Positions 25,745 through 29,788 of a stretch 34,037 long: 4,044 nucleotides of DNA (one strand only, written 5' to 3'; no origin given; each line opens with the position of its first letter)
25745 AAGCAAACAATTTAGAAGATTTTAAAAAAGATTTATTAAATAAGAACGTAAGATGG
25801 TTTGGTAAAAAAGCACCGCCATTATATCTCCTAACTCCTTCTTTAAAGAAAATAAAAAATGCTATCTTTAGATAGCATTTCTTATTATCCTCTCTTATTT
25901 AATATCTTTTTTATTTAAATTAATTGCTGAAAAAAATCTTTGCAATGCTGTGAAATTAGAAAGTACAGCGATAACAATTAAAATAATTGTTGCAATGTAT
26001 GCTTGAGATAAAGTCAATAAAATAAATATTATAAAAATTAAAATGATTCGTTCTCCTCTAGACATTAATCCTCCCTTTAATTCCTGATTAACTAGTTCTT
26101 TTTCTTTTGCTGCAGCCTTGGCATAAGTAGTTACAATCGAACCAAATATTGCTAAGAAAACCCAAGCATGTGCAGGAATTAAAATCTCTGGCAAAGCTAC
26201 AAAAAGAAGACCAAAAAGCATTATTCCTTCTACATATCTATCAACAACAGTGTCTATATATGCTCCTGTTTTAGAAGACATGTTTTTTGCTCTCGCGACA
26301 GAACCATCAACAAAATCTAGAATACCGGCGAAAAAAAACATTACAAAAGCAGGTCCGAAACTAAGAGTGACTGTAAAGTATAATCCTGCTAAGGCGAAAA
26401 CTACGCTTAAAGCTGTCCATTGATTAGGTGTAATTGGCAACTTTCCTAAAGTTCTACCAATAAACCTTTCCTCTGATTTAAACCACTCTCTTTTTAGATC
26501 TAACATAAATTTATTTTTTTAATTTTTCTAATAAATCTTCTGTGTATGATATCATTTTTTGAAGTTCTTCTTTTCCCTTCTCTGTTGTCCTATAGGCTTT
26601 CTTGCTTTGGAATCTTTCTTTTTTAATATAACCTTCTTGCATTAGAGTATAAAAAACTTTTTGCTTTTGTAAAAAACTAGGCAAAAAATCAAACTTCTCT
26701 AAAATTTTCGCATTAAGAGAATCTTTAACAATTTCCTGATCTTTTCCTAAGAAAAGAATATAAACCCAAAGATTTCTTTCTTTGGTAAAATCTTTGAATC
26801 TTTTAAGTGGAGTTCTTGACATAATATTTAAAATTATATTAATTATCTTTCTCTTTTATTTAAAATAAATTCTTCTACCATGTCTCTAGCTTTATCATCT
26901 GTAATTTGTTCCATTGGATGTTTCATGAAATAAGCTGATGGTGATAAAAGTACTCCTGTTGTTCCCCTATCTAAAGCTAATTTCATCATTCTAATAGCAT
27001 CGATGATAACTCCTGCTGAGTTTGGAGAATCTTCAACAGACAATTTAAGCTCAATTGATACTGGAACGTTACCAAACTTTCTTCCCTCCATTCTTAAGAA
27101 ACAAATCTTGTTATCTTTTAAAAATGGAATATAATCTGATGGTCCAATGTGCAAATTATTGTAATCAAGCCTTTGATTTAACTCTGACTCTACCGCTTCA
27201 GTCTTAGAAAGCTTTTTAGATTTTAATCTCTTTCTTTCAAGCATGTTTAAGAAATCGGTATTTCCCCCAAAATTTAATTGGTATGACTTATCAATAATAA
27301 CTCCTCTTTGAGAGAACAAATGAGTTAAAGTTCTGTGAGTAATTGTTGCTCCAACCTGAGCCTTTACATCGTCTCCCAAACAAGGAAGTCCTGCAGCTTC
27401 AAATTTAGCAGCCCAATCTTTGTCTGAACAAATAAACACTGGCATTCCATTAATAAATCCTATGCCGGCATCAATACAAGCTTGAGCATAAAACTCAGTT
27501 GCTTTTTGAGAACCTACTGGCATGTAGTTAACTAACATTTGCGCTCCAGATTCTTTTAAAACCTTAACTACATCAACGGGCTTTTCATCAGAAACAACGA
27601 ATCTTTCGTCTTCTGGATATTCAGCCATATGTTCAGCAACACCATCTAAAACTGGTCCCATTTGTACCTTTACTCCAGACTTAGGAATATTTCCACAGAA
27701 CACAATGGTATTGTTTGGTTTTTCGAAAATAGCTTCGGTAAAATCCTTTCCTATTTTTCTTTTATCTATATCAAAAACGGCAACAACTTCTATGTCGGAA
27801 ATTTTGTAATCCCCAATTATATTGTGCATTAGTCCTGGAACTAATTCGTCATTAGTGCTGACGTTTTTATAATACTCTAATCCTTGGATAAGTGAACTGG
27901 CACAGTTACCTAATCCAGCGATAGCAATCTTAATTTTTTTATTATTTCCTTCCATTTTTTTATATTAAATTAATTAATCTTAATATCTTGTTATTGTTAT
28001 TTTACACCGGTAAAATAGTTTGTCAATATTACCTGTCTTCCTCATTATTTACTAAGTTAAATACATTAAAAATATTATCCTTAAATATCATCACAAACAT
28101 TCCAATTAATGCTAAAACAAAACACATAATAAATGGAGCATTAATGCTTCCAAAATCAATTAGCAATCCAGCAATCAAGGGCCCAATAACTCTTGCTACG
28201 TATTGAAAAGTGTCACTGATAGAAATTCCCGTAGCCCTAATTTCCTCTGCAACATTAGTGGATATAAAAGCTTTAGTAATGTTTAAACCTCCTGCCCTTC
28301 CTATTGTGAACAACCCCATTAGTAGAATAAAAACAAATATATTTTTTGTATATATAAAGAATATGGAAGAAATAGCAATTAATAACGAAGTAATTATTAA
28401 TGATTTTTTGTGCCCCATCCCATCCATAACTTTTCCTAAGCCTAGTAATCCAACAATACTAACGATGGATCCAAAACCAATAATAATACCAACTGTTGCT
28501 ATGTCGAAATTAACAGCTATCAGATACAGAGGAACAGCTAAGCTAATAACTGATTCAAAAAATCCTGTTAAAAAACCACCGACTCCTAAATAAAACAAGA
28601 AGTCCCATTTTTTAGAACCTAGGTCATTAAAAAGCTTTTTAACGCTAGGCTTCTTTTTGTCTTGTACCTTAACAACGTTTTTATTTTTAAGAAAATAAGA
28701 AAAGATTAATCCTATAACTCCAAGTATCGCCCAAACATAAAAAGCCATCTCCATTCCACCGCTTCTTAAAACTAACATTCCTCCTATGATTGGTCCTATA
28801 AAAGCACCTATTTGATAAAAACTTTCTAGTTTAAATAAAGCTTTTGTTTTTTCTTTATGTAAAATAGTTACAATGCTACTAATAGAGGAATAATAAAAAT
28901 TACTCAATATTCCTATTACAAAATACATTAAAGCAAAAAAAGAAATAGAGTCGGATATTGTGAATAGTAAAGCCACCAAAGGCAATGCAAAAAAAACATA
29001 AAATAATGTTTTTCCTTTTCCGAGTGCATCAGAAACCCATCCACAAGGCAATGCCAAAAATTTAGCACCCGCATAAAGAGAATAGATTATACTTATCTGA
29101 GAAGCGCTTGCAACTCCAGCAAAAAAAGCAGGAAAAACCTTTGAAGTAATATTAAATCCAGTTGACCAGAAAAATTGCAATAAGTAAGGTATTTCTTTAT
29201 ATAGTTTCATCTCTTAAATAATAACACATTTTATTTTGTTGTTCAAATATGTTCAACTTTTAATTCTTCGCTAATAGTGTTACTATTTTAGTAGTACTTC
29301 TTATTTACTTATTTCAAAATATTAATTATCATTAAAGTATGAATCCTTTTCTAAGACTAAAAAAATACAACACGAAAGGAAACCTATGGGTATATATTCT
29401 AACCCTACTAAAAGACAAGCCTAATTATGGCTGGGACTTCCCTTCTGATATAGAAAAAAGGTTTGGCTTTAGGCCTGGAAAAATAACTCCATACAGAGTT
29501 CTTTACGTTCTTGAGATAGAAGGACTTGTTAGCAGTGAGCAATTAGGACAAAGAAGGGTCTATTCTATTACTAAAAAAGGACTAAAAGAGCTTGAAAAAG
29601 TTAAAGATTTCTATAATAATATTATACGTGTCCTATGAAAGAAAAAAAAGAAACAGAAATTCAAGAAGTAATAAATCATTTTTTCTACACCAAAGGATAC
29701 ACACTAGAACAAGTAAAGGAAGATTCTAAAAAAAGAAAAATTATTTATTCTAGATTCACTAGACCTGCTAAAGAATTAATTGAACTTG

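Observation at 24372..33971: Clustered, duplicated and apparently regulated inositol-phosphate module in an otherwise minimal genome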

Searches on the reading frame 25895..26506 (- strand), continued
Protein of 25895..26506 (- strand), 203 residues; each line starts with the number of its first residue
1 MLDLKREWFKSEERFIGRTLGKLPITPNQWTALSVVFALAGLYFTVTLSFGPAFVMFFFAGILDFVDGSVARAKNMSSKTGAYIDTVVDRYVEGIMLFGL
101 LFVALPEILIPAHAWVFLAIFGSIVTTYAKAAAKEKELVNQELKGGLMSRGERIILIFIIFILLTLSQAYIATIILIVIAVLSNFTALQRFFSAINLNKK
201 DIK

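Call 69: search_protein_families(library=ncbifam, proteins=[L066:10001-10597:+, L076:9977-10615:+, L053:10001-10612:+, L047:5661-6275:+, L075:6413-7018:+, L038:10001-10603:+, L023:10001-10606:+, L013:10001-10603:+, L051:10001-10615:+], max_evalue=1e-10)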
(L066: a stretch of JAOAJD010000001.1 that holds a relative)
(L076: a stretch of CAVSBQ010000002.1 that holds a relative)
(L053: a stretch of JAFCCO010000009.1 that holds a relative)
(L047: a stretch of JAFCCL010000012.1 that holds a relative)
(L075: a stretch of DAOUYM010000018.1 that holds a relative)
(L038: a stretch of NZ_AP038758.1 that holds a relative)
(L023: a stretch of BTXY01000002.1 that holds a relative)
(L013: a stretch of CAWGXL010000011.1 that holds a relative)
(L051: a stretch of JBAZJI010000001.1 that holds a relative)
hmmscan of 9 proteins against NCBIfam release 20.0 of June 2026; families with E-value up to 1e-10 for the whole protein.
L066:10001-10597:+ (198 aa): 4 families
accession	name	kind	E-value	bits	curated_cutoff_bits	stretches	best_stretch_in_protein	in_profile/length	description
NF040950.1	archin_ph_syn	equivalog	1.1e-40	139.5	180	1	6-195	5-189/191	archaetidylinositol phosphate synthase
NF045883.1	PIPSynth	equivalog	2.5e-26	92.6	170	1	5-196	3-195/197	phosphatidylinositol phosphate synthase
NF041135.1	IPPtranDIPPsyn_Thcocales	equivalog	2e-20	73.2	580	1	6-190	232-413/419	bifunctional L-myo-inositol-1-phosphate cytidylyltransferase/CDP-L-myo-inositol myo-inositolphosphotransferase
NF052561.1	PIPSynBT1523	equivalog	1.1e-18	67.9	350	1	22-161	22-168/232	hypothetical protein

L076:9977-10615:+ (212 aa): 4 families
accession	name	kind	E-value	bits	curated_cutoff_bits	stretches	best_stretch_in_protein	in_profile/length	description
NF040950.1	archin_ph_syn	equivalog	2.3e-39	135.3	180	1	9-198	4-188/191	archaetidylinositol phosphate synthase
NF045883.1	PIPSynth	equivalog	2.3e-26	92.7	170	1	9-199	3-194/197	phosphatidylinositol phosphate synthase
NF052561.1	PIPSynBT1523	equivalog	5.6e-18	65.5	350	1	57-198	63-221/232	hypothetical protein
NF041135.1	IPPtranDIPPsyn_Thcocales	equivalog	1.9e-14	53.5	580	1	28-196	249-415/419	bifunctional L-myo-inositol-1-phosphate cytidylyltransferase/CDP-L-myo-inositol myo-inositolphosphotransferase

L053:10001-10612:+ (203 aa): 4 families
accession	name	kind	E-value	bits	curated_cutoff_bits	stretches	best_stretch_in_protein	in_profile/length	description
NF040950.1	archin_ph_syn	equivalog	1e-41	142.9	180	1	4-196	3-189/191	archaetidylinositol phosphate synthase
NF045883.1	PIPSynth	equivalog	1.9e-29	102.8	170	1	5-194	3-192/197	phosphatidylinositol phosphate synthase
NF041135.1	IPPtranDIPPsyn_Thcocales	equivalog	6.2e-21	74.9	580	1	11-192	237-414/419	bifunctional L-myo-inositol-1-phosphate cytidylyltransferase/CDP-L-myo-inositol myo-inositolphosphotransferase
NF052561.1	PIPSynBT1523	equivalog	2.4e-20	73.3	350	1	52-193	62-219/232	hypothetical protein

L047:5661-6275:+ (204 aa): 4 families
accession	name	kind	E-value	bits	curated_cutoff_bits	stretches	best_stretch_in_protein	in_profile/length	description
NF040950.1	archin_ph_syn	equivalog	3e-43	147.9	180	1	5-198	3-189/191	archaetidylinositol phosphate synthase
NF045883.1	PIPSynth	equivalog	1e-28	100.4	170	1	6-198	3-194/197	phosphatidylinositol phosphate synthase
NF052561.1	PIPSynBT1523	equivalog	1e-25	90.8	350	1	19-202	18-226/232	hypothetical protein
NF041135.1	IPPtranDIPPsyn_Thcocales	equivalog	1.1e-21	77.3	580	1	13-198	238-418/419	bifunctional L-myo-inositol-1-phosphate cytidylyltransferase/CDP-L-myo-inositol myo-inositolphosphotransferase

L075:6413-7018:+ (201 aa): 4 families
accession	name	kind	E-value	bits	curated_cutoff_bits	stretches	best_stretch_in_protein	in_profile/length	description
NF040950.1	archin_ph_syn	equivalog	1.4e-40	139.2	180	1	5-193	3-185/191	archaetidylinositol phosphate synthase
NF045883.1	PIPSynth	equivalog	1.8e-25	89.8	170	1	6-193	3-190/197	phosphatidylinositol phosphate synthase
NF041135.1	IPPtranDIPPsyn_Thcocales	equivalog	4.9e-19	68.6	580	1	25-186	249-413/419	bifunctional L-myo-inositol-1-phosphate cytidylyltransferase/CDP-L-myo-inositol myo-inositolphosphotransferase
NF052561.1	PIPSynBT1523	equivalog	8.4e-17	61.6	350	1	23-169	22-174/232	hypothetical protein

L038:10001-10603:+ (200 aa): 4 families
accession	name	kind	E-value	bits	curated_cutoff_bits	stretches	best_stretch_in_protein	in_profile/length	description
NF040950.1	archin_ph_syn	equivalog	5.9e-38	130.6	180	1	6-197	5-189/191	archaetidylinositol phosphate synthase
NF045883.1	PIPSynth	equivalog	5.2e-26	91.5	170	1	5-198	3-195/197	phosphatidylinositol phosphate synthase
NF052561.1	PIPSynBT1523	equivalog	7.1e-21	75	350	1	34-195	41-220/232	hypothetical protein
NF041135.1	IPPtranDIPPsyn_Thcocales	equivalog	1.1e-16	60.9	580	1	25-193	250-414/419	bifunctional L-myo-inositol-1-phosphate cytidylyltransferase/CDP-L-myo-inositol myo-inositolphosphotransferase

L023:10001-10606:+ (201 aa): 4 families
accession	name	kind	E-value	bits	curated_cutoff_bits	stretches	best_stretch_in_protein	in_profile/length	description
NF040950.1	archin_ph_syn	equivalog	2e-39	135.4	180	1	10-197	9-189/191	archaetidylinositol phosphate synthase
NF045883.1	PIPSynth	equivalog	2.1e-22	79.8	170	1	6-195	4-192/197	phosphatidylinositol phosphate synthase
NF052561.1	PIPSynBT1523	equivalog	6.7e-20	71.8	350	1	54-197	65-222/232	hypothetical protein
NF041135.1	IPPtranDIPPsyn_Thcocales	equivalog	2.5e-15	56.4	580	1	25-194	250-415/419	bifunctional L-myo-inositol-1-phosphate cytidylyltransferase/CDP-L-myo-inositol myo-inositolphosphotransferase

L013:10001-10603:+ (200 aa): 4 families
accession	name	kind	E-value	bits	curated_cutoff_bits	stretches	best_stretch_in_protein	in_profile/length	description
NF040950.1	archin_ph_syn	equivalog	1.7e-37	129.1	180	1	16-197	15-189/191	archaetidylinositol phosphate synthase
NF045883.1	PIPSynth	equivalog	1.5e-23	83.5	170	1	6-195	4-192/197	phosphatidylinositol phosphate synthase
NF052561.1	PIPSynBT1523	equivalog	4.9e-21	75.5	350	1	50-197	60-222/232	hypothetical protein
NF041135.1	IPPtranDIPPsyn_Thcocales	equivalog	2e-17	63.3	580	1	25-195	250-416/419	bifunctional L-myo-inositol-1-phosphate cytidylyltransferase/CDP-L-myo-inositol myo-inositolphosphotransferase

L051:10001-10615:+ (204 aa): 4 families
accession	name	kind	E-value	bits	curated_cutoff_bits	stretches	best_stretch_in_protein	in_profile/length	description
NF040950.1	archin_ph_syn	equivalog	9.8e-38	129.9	180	1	10-196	9-189/191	archaetidylinositol phosphate synthase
NF045883.1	PIPSynth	equivalog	2.1e-23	83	170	1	6-197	4-195/197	phosphatidylinositol phosphate synthase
NF052561.1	PIPSynBT1523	equivalog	7.6e-17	61.8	350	1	51-178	61-184/232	hypothetical protein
NF041135.1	IPPtranDIPPsyn_Thcocales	equivalog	5.6e-14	52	580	1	25-192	250-414/419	bifunctional L-myo-inositol-1-phosphate cytidylyltransferase/CDP-L-myo-inositol myo-inositolphosphotransferase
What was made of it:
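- The ranking is the same for 9 CPR and DPANN homologs (call 69).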

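Call 84: find_encoding_contigs(protein=P0007, flank=10000, max_places=2)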
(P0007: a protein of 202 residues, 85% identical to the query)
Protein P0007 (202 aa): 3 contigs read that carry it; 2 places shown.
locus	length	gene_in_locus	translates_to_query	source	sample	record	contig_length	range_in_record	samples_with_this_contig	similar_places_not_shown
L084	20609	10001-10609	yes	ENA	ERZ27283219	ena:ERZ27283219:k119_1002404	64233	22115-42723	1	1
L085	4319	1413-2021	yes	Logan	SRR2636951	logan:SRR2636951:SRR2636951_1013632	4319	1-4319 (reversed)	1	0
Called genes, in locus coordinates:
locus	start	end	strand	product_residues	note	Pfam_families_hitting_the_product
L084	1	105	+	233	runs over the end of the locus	-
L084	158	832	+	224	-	PF01628:HrcA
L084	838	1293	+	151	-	PF01025:GrpE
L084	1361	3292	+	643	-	PF00012:HSP70, PF06723:MreB_Mbl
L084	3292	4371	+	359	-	PF00226:DnaJ, PF01556:DnaJ_C, PF27659:CHP02642 (faint), PF00684:DnaJ_CXXCXGXG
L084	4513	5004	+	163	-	-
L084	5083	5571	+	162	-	-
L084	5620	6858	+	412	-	PF00919:UPF0004, PF04055:Radical_SAM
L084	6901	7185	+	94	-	PF22277:EncFtn-like, PF02915:Rubrerythrin, PF09537:DUF2383 (weak)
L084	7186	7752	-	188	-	PF08207:EFP_N, PF01132:EFP (weak), PF09285:Elong-fact-P_C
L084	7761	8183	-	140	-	-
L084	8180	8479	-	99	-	PF03551:PadR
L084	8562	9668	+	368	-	PF01658:Inos-1-P_synth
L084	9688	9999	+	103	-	-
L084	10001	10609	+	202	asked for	PF01066:CDP-OH_P_transf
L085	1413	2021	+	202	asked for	PF01066:CDP-OH_P_transf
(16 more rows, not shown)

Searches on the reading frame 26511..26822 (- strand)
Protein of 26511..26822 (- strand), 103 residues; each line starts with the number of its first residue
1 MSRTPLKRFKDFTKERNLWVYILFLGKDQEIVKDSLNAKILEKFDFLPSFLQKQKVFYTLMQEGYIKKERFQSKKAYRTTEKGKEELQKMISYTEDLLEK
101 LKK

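Call 6: search_protein_families(library=pfam, proteins=[window:26511-26822:-], max_evalue=0.01)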
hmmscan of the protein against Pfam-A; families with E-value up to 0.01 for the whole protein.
window:26511-26822:- (103 aa): 3 families
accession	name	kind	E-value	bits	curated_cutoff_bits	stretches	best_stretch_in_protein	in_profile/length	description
PF14277.12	DUF4364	-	0.00035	20.9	26.9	1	49-90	32-73/162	Domain of unknown function (DUF4364)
PF03551.20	PadR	-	0.0029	18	27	1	57-89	38-75/75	Transcriptional regulator PadR-like family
PF14947.12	HTH_45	-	0.0043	17.5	25.5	1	52-93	35-72/77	Winged helix-turn-helix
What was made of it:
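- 26511..26822 (-): PadR103: short winged-helix protein, paralog of PadR99, encoded inside the operon. Found in the CPR loci only. Weak PadR hit, 18 bits, below the cut-off (call 6).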

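Call 7: search_protein_families(library=ncbifam, proteins=[window:26511-26822:-], max_evalue=0.01)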
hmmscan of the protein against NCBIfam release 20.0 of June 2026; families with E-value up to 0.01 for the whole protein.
window:26511-26822:- (103 aa): 1 family
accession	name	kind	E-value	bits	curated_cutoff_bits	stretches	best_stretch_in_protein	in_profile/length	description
NF053610.1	Sso10a_fam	subfamily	0.00011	22.1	60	1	49-85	30-62/64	Sso10a family chromatin protein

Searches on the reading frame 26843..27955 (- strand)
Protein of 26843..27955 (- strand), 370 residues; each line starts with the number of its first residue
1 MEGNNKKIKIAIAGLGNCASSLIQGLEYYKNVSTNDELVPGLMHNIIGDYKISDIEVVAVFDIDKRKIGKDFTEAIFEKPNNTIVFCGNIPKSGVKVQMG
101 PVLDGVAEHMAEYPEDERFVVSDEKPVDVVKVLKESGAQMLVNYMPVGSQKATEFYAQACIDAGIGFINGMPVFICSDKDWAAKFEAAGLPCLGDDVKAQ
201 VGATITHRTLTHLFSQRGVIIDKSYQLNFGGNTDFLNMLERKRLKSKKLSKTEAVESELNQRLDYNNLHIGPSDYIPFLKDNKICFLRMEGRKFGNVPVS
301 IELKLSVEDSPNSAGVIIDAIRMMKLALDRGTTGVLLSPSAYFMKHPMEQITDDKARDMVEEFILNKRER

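Call 6: search_protein_families(library=pfam, proteins=[window:26843-27955:-], max_evalue=0.01)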
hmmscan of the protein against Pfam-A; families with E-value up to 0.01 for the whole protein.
window:26843-27955:- (370 aa): 2 families
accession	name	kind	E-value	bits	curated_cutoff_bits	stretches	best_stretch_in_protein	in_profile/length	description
PF01658.22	Inos-1-P_synth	-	1e-34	119.4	27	1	202-310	1-107/107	Myo-inositol-1-phosphate synthase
PF07994.18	NAD_binding_5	-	0.0059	16.5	25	0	153-350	205-300/321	Myo-inositol-1-phosphate synthase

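Call 7: search_protein_families(library=ncbifam, proteins=[window:26843-27955:-], max_evalue=0.01)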
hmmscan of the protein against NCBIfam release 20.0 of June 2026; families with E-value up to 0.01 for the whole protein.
window:26843-27955:- (370 aa): 1 family
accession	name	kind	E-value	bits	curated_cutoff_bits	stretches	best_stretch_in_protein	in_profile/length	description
TIGR03450.1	mycothiol_INO1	equivalog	2.8e-138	461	638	1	8-364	1-355/355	inositol-3-phosphate synthase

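Call 76: search_solved_structures(query=window:26843-27952:-, max_evalue=1e-10)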
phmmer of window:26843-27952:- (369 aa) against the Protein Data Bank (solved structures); distinct sequences matched with E-value up to 1e-10: 3.
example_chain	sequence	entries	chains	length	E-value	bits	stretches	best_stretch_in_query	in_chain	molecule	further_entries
1gr0_A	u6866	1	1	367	5.8e-124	417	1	6-364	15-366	INOSITOL-3-PHOSPHATE SYNTHASE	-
6k96_A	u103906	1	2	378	4e-58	200.4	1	6-333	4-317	Five-membered-cyclitol-phosphate synthase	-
3cin_A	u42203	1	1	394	1.4e-26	96.6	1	6-347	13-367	Myo-inositol-1-phosphate synthase-related protein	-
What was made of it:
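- Checked: 26843-27955(-), 370 aa: PF01658 119 bits; nearest solved structure M. tuberculosis Ino1 1GR0, 417 bits (call 76).
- Gene identities: calls 6, 7, 76.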

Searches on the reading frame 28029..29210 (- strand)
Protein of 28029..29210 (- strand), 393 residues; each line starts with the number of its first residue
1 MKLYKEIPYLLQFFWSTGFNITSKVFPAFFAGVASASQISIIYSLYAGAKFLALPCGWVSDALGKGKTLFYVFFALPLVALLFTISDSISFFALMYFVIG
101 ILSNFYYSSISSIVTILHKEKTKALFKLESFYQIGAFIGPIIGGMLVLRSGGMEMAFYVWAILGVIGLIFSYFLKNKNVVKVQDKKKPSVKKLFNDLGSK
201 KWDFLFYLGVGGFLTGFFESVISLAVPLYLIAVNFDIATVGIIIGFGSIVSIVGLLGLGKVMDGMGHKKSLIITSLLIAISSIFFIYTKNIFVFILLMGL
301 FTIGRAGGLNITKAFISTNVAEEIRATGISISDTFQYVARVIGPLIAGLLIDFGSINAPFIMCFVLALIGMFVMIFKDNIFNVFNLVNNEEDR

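Call 6: search_protein_families(library=pfam, proteins=[window:28029-29210:-], max_evalue=0.01)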
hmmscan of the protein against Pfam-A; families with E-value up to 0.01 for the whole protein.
window:28029-29210:- (393 aa): 2 families
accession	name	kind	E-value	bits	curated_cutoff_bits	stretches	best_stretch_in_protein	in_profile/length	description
PF07690.21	MFS_1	-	1.3e-36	126.7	33.4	2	209-377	2-173/347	Major Facilitator Superfamily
PF05977.19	MFS_3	-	0.0011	18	27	1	51-170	60-184/524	Transmembrane secretion effector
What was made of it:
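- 28029..29210 (-): MFS transporter (393 aa, generic DHA1-like), inserted between PadR99 and the MIPS1 operator. Accessory part. PF07690 127 bits (call 6).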

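Call 7: search_protein_families(library=ncbifam, proteins=[window:28029-29210:-], max_evalue=0.01)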
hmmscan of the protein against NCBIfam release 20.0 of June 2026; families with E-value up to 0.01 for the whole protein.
window:28029-29210:- (393 aa): 19 families
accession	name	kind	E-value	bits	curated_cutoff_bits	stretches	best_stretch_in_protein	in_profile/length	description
TIGR00880.1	2_A_01_02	superfamily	1.7e-13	50.9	131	2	243-376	4-136/141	multidrug resistance protein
TIGR00900.1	2A0121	subfamily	2.4e-12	46.9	319.6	2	210-375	6-175/364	H+ Antiporter protein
NF053813.1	MFS_TcaB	equivalog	1.1e-11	44.1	475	2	34-199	40-204/396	putative multidrug effflux MFS transporter TcaB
NF041040.1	FslB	exception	8.2e-10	38.2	600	2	57-194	68-203/417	rhizoferrin export MFS transporter FslB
TIGR00881.1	2A0104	subfamily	1e-09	37.9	407.75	2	40-179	37-176/379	phosphoglycerate transporter protein PgtP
NF007372.0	PRK09874.1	equivalog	1.7e-08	34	571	1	57-361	75-381/408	multidrug efflux MFS transporter MdtG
TIGR00710.1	efflux_Bcr_CflA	subfamily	2.5e-08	33.7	200.9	2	253-371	55-173/385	Bcr/CflA family efflux MFS transporter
NF007472.0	PRK10054.1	equivalog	2.9e-07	29.8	582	2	72-233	86-236/395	efflux MFS transporter YdeE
NF002982.0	PRK03699.1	equivalog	8e-07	28.5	221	1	35-188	41-198/395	MFS transporter TsgA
TIGR00894.1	2A0114euk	subfamily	9.6e-06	24.4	626.45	1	38-174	78-218/465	Na(+)-dependent inorganic phosphate cotransporter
NF000089.1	qac_MFS_AB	exception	1.2e-05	24.3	900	1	39-177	59-197/514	QacA/B family quaternary ammonium compound efflux MFS transporter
TIGR00895.1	2A0115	subfamily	1.4e-05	24.2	418.55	1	183-351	233-398/398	aromatic acid/H+ symport family MFS transporter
TIGR00893.1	2A0114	subfamily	1.9e-05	23.8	395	1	36-376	28-397/399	D-galactonate transporter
NF052292.1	efflux_CraA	equivalog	2.2e-05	23.7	725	1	258-373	70-185/409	chloramphenicol efflux MFS transporter CraA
NF049980.1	SfMCT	equivalog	7.9e-05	21.5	320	2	139-366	143-378/378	L-lactate MFS transporter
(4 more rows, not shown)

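Call 75: search_solved_structures(query=window:28029-29207:-, max_evalue=0.001)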
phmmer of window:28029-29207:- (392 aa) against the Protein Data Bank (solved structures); distinct sequences matched with E-value up to 0.001: 2.
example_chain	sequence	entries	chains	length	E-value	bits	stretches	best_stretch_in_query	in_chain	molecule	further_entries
8tth_A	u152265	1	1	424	7.9e-05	25.6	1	12-376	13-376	Quinolone resistance protein NorA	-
8ttf_A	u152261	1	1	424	9.9e-05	25.3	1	12-376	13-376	Quinolone resistance protein NorA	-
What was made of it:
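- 28029..29210 (-): Nearest solved structure NorA, only 25 bits (call 75).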

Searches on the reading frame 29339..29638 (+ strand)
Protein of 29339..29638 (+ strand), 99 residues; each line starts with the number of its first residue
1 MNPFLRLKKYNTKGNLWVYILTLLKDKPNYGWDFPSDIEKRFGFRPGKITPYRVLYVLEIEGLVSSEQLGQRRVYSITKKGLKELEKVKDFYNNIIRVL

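Call 6: search_protein_families(library=pfam, proteins=[window:29339-29638:+], max_evalue=0.01)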
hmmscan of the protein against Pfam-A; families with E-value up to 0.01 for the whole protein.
window:29339-29638:+ (99 aa): 1 family
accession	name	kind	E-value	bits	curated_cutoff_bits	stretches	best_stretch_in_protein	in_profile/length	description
PF03551.20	PadR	-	6.9e-10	39.2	27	1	20-87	1-75/75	Transcriptional regulator PadR-like family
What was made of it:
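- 29339..29638 (+): PadR99: PadR-family regulator (99 aa). Candidate repressor acting at the operator. PF03551 39 bits (call 6).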

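Call 7: search_protein_families(library=ncbifam, proteins=[window:29339-29638:+], max_evalue=0.01)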
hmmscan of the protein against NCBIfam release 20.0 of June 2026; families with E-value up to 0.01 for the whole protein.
window:29339-29638:+ (99 aa): 5 families
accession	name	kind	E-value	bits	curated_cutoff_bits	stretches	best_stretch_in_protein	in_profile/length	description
TIGR03433.1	padR_acidobact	paralog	5.2e-05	23.3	101.8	1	13-97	2-93/101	PadR family transcriptional regulator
NF053635.1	TransRegRv3488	equivalog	0.00025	21.2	140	1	41-90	33-86/98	Rv3488 family transcriptional regulator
NF006931.0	PRK09416.1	equivalog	0.00042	20.5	112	1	12-89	40-119/135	PadR family transcriptional regulator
NF033788.1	HTH_metalloreg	subfamily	0.0024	17.6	55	1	55-85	46-76/77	metalloregulator ArsR/SmtB family transcription factor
NF004170.0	PRK05638.1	equivalog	0.0075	14.9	421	1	10-87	367-440/442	threonine synthase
